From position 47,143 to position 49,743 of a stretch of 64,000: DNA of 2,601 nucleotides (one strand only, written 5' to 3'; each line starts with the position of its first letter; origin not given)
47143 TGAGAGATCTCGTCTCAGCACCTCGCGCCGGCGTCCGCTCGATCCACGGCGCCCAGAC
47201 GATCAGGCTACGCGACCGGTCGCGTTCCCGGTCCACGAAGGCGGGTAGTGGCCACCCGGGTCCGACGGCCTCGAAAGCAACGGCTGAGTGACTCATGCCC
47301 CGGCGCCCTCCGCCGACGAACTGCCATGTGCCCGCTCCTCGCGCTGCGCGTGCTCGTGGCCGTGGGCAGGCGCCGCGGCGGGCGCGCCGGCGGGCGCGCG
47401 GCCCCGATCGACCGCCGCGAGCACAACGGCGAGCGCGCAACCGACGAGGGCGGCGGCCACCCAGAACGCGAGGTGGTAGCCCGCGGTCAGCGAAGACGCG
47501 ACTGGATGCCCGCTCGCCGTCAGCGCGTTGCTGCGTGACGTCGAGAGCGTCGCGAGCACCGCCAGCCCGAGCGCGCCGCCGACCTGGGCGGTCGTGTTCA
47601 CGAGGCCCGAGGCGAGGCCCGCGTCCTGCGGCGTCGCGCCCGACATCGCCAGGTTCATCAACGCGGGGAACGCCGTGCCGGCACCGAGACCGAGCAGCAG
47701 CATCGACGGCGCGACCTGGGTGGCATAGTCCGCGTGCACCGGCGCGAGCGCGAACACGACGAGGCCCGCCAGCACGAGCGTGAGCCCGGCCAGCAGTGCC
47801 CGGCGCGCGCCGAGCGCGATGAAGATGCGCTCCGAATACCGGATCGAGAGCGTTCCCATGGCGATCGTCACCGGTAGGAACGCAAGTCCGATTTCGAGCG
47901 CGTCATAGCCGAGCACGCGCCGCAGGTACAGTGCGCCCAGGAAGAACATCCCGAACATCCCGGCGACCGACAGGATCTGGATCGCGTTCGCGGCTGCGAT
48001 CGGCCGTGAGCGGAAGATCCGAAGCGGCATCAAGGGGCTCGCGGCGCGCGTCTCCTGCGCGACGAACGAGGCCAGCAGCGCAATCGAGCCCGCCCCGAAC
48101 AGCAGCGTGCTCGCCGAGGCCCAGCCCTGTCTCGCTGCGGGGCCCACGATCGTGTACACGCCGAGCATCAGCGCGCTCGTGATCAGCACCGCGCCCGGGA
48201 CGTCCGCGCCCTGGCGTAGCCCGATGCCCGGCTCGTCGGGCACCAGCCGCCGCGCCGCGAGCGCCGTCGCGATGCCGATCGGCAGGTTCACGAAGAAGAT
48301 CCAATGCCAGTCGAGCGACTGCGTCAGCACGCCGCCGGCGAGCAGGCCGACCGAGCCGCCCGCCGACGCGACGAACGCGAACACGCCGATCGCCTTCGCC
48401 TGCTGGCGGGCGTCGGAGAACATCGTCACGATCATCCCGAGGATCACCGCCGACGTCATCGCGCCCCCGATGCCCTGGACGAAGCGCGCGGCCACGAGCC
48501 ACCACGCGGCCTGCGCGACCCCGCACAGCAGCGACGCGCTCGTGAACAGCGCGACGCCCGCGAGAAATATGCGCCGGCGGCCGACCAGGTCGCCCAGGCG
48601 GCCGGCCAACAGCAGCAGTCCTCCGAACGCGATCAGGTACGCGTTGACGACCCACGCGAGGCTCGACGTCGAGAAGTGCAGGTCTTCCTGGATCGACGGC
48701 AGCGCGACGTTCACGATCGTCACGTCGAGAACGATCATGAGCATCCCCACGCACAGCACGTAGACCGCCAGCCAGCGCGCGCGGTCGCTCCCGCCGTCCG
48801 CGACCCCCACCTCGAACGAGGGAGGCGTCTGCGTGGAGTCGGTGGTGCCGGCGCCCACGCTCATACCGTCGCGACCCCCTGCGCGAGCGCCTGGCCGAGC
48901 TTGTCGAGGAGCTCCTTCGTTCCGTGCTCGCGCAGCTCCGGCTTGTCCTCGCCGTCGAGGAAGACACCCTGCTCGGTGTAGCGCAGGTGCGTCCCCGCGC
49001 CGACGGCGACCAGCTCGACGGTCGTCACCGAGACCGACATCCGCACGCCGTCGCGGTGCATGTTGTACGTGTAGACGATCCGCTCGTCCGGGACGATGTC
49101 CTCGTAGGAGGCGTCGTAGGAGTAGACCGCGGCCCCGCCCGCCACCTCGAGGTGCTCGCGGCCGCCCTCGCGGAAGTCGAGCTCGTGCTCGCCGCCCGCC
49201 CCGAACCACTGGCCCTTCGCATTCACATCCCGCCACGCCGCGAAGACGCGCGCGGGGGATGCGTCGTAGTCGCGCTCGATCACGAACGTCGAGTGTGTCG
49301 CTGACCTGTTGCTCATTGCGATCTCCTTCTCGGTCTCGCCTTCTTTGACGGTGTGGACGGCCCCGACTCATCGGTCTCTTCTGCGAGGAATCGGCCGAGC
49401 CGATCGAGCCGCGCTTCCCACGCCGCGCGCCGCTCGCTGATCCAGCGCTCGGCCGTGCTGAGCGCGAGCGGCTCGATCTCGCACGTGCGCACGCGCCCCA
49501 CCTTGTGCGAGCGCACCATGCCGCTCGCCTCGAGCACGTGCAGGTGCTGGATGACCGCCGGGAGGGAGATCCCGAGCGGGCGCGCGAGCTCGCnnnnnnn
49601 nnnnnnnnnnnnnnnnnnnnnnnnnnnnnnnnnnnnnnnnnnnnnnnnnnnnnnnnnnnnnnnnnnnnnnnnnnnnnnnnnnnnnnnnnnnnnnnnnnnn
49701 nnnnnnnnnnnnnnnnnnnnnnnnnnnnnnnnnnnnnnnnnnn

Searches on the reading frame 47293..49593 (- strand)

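Call 29: search_protein_families(library=pfam, proteins=[window:47293-49593:-], max_evalue=0.00001)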
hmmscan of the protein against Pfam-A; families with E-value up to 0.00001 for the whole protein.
window:47293-49593:- (766 aa): 1 family
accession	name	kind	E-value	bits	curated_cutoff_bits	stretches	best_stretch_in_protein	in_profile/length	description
PF07690.21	MFS_1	-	1.2e-52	179.5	33.4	1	280-676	1-346/347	Major Facilitator Superfamily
